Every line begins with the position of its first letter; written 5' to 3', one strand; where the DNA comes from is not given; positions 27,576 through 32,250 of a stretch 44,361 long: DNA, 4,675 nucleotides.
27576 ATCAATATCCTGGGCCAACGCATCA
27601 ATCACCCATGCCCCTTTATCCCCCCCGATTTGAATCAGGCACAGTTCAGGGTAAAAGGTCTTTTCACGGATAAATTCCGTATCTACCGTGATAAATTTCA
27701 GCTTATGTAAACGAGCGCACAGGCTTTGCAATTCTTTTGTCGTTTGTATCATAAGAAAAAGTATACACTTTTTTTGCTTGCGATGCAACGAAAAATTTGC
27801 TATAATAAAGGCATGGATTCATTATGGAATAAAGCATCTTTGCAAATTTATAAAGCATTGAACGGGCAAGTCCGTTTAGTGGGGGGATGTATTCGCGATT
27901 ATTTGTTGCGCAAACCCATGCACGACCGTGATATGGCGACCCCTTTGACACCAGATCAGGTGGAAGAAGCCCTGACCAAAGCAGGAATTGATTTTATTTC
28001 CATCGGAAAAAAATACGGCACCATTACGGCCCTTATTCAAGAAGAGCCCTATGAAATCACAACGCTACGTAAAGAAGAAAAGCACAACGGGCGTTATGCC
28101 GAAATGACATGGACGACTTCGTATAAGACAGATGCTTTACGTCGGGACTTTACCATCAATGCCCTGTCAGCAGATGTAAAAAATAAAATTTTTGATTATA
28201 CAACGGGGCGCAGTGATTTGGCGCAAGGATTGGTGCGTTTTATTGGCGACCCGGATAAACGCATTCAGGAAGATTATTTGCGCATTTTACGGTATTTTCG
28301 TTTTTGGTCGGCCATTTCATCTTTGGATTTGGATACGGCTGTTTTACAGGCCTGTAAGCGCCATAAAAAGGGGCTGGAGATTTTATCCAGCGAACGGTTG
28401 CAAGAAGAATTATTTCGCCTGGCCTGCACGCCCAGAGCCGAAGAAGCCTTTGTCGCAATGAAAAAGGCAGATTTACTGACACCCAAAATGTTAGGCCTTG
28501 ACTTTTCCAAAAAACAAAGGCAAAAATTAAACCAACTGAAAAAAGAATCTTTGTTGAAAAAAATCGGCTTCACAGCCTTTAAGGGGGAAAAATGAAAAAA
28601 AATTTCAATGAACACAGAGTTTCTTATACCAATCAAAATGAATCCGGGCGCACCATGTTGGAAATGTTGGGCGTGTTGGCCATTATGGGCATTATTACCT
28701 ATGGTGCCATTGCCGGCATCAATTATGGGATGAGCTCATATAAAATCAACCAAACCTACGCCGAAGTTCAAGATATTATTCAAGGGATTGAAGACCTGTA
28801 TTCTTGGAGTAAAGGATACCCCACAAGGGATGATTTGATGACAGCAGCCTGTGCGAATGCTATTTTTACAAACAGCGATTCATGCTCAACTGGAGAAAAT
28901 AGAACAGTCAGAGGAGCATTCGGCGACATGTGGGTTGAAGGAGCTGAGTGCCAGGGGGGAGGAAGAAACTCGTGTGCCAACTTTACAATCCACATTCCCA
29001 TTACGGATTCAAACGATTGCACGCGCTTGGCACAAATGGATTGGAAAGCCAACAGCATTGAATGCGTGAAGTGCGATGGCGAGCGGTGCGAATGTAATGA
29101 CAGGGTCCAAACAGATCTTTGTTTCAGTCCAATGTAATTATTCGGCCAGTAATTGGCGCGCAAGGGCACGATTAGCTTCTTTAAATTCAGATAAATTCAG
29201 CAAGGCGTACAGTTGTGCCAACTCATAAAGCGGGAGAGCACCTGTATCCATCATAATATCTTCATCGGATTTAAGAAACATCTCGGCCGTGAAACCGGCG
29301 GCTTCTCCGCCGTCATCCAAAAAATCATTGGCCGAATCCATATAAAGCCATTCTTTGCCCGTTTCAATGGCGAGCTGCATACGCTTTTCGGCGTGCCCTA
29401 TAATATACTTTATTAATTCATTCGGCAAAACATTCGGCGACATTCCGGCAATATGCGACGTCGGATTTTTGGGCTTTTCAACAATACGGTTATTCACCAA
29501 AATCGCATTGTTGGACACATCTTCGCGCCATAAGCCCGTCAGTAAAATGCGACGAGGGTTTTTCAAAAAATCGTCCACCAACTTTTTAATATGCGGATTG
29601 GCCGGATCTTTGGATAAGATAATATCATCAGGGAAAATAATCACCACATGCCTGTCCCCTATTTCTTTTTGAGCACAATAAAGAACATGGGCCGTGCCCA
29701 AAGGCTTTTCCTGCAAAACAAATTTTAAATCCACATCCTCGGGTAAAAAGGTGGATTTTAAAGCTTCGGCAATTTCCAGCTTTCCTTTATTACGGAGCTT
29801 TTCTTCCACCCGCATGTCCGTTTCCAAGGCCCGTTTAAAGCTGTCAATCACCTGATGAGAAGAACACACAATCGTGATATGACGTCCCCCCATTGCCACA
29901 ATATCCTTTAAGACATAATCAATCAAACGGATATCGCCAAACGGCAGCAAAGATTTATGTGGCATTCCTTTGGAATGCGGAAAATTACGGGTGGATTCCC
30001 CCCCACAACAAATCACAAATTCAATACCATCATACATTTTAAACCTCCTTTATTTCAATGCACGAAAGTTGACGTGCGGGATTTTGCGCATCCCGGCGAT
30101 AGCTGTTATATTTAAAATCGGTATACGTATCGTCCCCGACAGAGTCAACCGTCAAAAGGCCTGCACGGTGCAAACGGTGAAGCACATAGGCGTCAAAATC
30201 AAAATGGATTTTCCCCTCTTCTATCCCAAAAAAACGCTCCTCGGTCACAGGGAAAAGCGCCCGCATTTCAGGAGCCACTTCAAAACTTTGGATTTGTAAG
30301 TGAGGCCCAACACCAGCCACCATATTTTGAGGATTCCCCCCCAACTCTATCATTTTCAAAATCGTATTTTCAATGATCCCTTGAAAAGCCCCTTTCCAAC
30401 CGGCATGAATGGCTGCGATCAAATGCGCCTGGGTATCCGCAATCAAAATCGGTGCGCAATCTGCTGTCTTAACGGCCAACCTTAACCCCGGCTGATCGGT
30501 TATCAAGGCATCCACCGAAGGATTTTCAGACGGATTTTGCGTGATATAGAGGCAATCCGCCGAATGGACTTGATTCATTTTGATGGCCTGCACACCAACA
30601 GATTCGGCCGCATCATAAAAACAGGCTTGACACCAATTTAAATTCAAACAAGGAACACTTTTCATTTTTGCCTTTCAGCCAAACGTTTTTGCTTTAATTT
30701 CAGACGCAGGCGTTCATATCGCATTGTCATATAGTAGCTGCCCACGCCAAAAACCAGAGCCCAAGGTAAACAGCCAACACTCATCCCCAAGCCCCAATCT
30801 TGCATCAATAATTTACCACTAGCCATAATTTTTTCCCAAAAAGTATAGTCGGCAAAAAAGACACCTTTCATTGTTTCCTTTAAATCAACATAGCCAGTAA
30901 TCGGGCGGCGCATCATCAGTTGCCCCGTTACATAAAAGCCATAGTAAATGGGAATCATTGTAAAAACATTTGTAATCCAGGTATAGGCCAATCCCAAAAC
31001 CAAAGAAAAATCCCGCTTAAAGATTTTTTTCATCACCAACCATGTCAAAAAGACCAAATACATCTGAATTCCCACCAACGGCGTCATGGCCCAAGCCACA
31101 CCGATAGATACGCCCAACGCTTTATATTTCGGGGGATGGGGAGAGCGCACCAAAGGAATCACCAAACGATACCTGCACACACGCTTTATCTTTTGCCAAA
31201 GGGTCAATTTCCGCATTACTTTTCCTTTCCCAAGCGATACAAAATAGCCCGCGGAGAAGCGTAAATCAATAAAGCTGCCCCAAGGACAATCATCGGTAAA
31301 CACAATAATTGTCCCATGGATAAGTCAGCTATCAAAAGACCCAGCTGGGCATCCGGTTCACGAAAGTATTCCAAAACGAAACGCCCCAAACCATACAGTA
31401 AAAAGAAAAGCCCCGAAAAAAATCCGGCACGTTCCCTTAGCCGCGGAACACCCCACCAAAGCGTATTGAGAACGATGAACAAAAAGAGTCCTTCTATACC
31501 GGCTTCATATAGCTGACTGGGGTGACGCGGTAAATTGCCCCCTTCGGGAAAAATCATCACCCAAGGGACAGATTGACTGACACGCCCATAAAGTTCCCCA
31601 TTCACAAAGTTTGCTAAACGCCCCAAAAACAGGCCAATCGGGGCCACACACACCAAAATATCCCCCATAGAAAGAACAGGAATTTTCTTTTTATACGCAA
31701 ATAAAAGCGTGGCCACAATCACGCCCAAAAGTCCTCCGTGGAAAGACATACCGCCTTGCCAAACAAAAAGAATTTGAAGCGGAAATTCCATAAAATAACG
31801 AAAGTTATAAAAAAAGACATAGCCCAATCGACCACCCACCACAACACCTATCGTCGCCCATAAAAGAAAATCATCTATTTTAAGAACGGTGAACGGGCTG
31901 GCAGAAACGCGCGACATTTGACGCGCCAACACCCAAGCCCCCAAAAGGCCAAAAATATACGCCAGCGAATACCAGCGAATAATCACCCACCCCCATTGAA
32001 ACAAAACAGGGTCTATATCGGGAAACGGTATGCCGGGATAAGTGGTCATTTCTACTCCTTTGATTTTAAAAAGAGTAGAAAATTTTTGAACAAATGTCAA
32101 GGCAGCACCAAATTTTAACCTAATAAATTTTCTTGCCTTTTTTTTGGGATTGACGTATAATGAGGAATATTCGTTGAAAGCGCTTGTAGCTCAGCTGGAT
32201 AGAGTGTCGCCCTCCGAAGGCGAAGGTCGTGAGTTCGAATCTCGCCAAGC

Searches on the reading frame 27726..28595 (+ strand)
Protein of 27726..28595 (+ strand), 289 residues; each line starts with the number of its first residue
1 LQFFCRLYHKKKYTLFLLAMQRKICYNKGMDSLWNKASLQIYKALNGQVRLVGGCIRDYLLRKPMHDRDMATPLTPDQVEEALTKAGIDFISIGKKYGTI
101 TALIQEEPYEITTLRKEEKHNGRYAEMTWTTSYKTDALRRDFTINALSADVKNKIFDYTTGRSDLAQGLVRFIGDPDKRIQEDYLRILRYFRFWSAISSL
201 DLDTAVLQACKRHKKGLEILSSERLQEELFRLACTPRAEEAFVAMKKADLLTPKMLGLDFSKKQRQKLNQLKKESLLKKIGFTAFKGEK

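Call 21: search_protein_families(library=pfam, proteins=[window:27726-28595:+], max_evalue=0.00001)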
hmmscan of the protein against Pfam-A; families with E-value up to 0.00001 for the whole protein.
window:27726-28595:+ (289 aa): 2 families
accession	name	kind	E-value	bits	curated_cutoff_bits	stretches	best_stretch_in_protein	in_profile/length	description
PF01743.26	PolyA_pol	-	2e-30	106.2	23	1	50-171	2-126/126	Poly A polymerase head domain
PF12627.12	PolyA_pol_RNAbd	-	1.5e-07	31.5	22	1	201-253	3-55/64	Probable RNA and SrmB- binding site of polymerase A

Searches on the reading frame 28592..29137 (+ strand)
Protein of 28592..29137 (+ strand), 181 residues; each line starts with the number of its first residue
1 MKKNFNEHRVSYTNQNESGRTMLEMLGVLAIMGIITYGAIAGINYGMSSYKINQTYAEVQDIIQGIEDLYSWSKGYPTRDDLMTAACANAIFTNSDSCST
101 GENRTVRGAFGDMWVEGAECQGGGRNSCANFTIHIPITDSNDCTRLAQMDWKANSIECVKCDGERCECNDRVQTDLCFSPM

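Call 21: search_protein_families(library=pfam, proteins=[window:28592-29137:+], max_evalue=0.00001)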
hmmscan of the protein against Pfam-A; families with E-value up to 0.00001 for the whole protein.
window:28592-29137:+ (181 aa): 0 families

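Call 24: search_protein_families(library=ncbifam, proteins=[window:28592-29137:+], max_evalue=0.01)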
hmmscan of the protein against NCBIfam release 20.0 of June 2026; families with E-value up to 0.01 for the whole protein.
window:28592-29137:+ (181 aa): 0 families
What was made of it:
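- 28592..29137 (+): Second, shorter family member (181 aa; ...NESG|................., Cys-rich C-terminus). No Pfam or NCBIfam hit (calls 21, 24).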

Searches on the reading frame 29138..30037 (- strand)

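Call 21: search_protein_families(library=pfam, proteins=[window:29138-30037:-], max_evalue=0.00001)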
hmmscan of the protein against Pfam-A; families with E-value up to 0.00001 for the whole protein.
window:29138-30037:- (299 aa): 1 family
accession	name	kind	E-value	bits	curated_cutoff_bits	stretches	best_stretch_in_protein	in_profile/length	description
PF00483.29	NTP_transferase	-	5.7e-15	56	21.2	1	8-221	3-197/245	Nucleotidyl transferase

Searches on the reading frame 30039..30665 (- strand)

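Call 21: search_protein_families(library=pfam, proteins=[window:30039-30665:-], max_evalue=0.00001)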
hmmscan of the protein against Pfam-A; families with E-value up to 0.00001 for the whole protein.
window:30039-30665:- (208 aa): 1 family
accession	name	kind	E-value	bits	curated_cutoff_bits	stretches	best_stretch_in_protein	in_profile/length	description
PF02578.20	Cu-oxidase_4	-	3.8e-44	151.3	22.9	1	23-203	39-237/238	Multi-copper polyphenol oxidoreductase laccase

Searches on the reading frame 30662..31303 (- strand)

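Call 22: search_protein_families(library=pfam, proteins=[window:30662-31303:-], max_evalue=0.00001)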
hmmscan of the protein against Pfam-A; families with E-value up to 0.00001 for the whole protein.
window:30662-31303:- (213 aa): 1 family
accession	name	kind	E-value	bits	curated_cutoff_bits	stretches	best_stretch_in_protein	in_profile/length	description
PF09835.14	DUF2062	-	1.2e-22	80.9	27.4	1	50-203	10-144/147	Uncharacterized protein conserved in bacteria (DUF2062)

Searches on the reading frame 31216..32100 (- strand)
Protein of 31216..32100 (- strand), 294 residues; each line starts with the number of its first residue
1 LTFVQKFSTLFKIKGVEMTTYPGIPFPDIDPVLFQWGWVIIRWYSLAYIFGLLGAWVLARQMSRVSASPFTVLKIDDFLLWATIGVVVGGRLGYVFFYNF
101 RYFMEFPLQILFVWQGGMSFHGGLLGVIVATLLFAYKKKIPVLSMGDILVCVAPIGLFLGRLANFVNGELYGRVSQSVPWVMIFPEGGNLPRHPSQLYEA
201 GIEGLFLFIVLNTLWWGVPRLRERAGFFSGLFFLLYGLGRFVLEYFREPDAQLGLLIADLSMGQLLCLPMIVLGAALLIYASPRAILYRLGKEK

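Call 22: search_protein_families(library=pfam, proteins=[window:31216-32100:-], max_evalue=0.00001)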
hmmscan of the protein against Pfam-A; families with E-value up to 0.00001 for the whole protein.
window:31216-32100:- (294 aa): 1 family
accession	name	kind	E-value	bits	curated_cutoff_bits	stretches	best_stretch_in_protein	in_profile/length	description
PF01790.23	LGT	-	2.8e-72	243.4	24.9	1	31-280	1-240/240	Prolipoprotein diacylglyceryl transferase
